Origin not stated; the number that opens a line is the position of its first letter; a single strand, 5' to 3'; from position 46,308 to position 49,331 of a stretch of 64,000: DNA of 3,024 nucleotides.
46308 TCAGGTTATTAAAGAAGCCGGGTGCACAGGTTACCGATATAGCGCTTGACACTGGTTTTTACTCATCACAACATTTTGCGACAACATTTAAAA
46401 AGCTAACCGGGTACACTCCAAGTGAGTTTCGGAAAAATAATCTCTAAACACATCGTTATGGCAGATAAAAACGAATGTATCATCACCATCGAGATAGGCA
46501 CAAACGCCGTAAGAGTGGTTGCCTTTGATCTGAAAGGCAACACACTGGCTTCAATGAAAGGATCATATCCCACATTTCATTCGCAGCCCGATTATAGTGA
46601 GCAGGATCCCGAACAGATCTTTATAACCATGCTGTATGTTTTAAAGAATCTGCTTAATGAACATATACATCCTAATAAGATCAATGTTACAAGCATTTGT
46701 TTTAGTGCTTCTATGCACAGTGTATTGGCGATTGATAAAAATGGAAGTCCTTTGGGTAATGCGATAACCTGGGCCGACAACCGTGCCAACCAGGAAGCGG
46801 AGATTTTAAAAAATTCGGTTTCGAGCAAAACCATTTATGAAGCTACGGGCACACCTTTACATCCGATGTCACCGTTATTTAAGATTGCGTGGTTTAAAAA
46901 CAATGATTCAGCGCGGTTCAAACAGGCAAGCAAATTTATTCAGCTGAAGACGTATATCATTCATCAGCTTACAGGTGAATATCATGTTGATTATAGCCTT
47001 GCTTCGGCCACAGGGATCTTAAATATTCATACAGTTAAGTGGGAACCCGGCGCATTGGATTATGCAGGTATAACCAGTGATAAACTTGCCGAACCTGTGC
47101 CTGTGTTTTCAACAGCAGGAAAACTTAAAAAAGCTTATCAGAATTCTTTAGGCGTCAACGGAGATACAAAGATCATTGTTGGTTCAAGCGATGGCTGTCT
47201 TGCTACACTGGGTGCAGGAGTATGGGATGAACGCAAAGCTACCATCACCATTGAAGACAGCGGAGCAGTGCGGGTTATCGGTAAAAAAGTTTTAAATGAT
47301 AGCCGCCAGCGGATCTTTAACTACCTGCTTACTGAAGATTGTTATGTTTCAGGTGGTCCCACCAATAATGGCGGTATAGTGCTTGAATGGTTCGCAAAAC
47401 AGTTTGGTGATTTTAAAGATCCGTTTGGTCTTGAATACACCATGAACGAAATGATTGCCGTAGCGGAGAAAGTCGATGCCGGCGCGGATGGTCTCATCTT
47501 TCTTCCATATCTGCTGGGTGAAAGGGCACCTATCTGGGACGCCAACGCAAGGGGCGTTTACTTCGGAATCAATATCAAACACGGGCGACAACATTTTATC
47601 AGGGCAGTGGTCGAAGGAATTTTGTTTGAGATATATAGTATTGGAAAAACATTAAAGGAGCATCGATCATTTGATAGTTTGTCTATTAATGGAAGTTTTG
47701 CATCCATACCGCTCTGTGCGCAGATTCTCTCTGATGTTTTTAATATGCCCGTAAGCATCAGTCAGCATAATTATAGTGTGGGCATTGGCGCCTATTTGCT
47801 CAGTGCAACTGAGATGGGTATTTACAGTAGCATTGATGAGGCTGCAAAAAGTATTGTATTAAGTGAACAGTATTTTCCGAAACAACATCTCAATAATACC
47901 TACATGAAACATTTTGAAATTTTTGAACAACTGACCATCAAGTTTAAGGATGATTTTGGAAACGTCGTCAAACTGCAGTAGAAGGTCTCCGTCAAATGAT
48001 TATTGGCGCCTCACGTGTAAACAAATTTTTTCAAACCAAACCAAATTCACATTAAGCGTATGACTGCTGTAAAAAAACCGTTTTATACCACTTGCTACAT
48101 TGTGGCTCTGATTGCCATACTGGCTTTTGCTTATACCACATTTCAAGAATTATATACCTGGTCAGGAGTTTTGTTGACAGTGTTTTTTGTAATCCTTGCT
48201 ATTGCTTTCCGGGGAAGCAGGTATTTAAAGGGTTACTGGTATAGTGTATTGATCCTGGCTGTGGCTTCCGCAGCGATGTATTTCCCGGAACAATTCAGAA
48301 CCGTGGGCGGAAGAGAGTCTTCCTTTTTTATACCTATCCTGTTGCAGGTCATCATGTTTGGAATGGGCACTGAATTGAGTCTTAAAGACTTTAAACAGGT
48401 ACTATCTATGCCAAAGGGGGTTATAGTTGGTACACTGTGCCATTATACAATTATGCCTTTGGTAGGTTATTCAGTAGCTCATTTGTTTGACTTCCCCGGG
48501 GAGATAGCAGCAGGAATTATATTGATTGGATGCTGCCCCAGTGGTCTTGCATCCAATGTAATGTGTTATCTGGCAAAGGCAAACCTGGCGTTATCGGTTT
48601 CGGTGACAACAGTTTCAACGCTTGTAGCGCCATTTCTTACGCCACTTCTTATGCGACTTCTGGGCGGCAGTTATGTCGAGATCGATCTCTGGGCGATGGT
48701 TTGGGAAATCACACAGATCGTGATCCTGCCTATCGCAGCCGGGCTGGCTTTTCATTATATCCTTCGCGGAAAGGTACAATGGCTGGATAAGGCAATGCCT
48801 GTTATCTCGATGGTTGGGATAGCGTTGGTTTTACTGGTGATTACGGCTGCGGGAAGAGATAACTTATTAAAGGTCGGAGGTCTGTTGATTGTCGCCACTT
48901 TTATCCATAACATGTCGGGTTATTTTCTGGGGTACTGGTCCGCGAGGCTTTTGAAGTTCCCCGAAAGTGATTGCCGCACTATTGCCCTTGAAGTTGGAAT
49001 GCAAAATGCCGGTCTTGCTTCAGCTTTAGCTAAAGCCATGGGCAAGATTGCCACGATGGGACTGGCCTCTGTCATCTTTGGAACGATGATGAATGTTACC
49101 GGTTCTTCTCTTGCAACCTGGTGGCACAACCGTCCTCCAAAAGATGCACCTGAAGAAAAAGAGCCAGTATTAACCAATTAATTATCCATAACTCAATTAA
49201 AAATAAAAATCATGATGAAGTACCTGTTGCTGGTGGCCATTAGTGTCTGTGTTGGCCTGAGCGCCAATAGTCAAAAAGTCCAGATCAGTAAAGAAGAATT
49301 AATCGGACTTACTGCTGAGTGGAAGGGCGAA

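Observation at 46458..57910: Candidate periplasmic oxidative sugar-acid pathway built from exported versions of normally cytoplasmic enzymes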

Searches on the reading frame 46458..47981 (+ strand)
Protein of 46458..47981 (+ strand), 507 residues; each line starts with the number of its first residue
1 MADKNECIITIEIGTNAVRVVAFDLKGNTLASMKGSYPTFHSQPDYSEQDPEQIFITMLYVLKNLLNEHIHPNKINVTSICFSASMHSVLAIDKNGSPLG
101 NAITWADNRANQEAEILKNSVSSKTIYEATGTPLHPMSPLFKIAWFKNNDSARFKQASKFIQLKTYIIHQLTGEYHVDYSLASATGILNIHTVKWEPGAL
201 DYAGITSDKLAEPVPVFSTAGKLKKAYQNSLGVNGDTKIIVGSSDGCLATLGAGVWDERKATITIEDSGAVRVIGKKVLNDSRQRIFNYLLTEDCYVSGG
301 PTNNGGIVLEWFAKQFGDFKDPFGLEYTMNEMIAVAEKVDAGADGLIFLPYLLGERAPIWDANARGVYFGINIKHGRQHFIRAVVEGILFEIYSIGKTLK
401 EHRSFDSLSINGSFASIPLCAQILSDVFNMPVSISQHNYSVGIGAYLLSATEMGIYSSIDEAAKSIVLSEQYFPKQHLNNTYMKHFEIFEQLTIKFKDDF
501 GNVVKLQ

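Call 3: search_protein_families(library=pfam, proteins=[window:46458-47981:+], max_evalue=0.01)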
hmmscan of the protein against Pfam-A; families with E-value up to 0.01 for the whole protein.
window:46458-47981:+ (507 aa): 2 families
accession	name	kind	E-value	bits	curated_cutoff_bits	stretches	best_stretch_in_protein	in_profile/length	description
PF00370.27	FGGY_N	-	7.7e-59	199.7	28.8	1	8-252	2-245/245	FGGY family of carbohydrate kinases, N-terminal domain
PF02782.22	FGGY_C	-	2.1e-23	83.6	27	1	293-450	35-195/198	FGGY family of carbohydrate kinases, C-terminal domain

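Call 4: search_protein_families(library=ncbifam, proteins=[window:46458-47981:+], max_evalue=0.01)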
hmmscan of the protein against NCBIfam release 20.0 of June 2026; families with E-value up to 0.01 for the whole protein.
window:46458-47981:+ (507 aa): 12 families
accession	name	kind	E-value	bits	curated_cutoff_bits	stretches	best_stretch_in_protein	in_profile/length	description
TIGR01314.1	gntK_FGGY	equivalog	6.3e-129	430.8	648.55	1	8-507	2-504/505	gluconokinase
TIGR01312.1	XylB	equivalog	3.3e-82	276.6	380.25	1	10-492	2-479/481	xylulokinase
TIGR01311.1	glycerol_kin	equivalog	1.5e-48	165.4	590.35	1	7-480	2-477/496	glycerol kinase GlpK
NF000756.0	PRK00047.1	subfamily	5.3e-43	147.1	498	1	4-478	3-477/502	glycerol kinase GlpK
NF011601.0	PRK15027.1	equivalog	1.1e-40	139.4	912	1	9-493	3-476/484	xylulokinase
TIGR02628.1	fuculo_kin_coli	equivalog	9.1e-38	130.4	470.9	1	7-473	2-462/465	L-fuculokinase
NF008187.0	PRK10939.1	equivalog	5.7e-36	124.2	528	1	6-490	4-497/521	autoinducer-2 kinase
TIGR01315.1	5C_CHO_kinase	subfamily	5.1e-30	104.7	408.7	2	337-493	372-534/541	FGGY family pentulose kinase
NF003154.0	PRK04123.1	equivalog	1.2e-25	90.3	428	2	328-497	365-538/554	ribulokinase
TIGR02627.1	rhamnulo_kin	equivalog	5.6e-20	71.3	527.95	1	10-264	2-250/454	rhamnulokinase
NF007925.0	PRK10640.1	equivalog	1.8e-18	66.2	639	1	40-263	42-255/489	rhamnulokinase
TIGR01234.1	L-ribulokinase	equivalog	2.3e-13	49.8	583.25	1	9-496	4-530/536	ribulokinase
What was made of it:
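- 46458..47981 (+): FGGY-family sugar or sugar-acid kinase, cytoplasmic, gluconokinase-like. Its substrate is not assigned. Pfam FGGY_N and FGGY_C (call 3). gntK_FGGY scores 431 bits against a 648-bit cut-off (call 4).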

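Call 31: search_solved_structures(query=window:46458-47981:+, max_evalue=1e-40)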
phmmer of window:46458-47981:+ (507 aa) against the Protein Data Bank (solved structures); distinct sequences matched with E-value up to 1e-40: 1.
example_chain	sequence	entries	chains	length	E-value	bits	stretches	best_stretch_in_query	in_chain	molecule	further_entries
3gbt_A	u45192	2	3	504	2.2e-92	313.4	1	7-494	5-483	Gluconate kinase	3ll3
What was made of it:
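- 46458..47981 (+): Best PDB match is gluconate kinase 3gbt at 313 bits (call 31).
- On FGGY gluconokinase (GntK): Family-level membership is clear (calls 3, 31).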

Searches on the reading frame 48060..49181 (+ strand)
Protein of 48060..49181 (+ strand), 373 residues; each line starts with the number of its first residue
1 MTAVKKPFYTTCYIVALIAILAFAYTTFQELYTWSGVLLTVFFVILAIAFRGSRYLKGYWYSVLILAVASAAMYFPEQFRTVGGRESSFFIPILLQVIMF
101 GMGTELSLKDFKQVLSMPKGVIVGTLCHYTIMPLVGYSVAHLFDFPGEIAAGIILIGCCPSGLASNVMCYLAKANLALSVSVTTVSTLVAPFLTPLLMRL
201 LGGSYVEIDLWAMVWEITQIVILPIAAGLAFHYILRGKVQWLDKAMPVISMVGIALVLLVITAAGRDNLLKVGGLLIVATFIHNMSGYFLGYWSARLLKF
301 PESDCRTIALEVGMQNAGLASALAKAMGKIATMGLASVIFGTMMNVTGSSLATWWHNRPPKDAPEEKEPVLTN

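Call 3: search_protein_families(library=pfam, proteins=[window:48060-49181:+], max_evalue=0.01)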
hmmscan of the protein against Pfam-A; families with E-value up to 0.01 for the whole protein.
window:48060-49181:+ (373 aa): 3 families
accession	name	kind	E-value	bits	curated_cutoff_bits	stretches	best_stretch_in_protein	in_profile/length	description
PF01758.21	SBF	-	6.9e-43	147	24.3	1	92-270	1-189/191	Sodium Bile acid symporter family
PF13593.11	SBF_like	-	6.3e-20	72.1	25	1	61-356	3-312/313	SBF-like CPA transporter family (DUF4137)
PF03547.23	Mem_trans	-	0.004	16.2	25.7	1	97-197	243-342/343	Membrane transport protein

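Call 4: search_protein_families(library=ncbifam, proteins=[window:48060-49181:+], max_evalue=0.01)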
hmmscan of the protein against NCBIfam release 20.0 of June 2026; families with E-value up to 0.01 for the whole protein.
window:48060-49181:+ (373 aa): 2 families
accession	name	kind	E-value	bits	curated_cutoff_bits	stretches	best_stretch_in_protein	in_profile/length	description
NF047939.1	PantTportPanS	equivalog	1.8e-76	257.6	400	1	64-358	11-299/299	ketopantoate/pantoate/pantothenate transporter PanS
TIGR00841.1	bass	subfamily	2.2e-68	230.9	326.3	1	90-356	38-305/321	bile acid:sodium symporter family transporter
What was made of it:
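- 48060..49181 (+): BASS/SBF-family inner-membrane transporter, the candidate importer of the periplasmic 2-keto-acid product. PanS-like at 258 bits, below cut-off (calls 3, 4).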
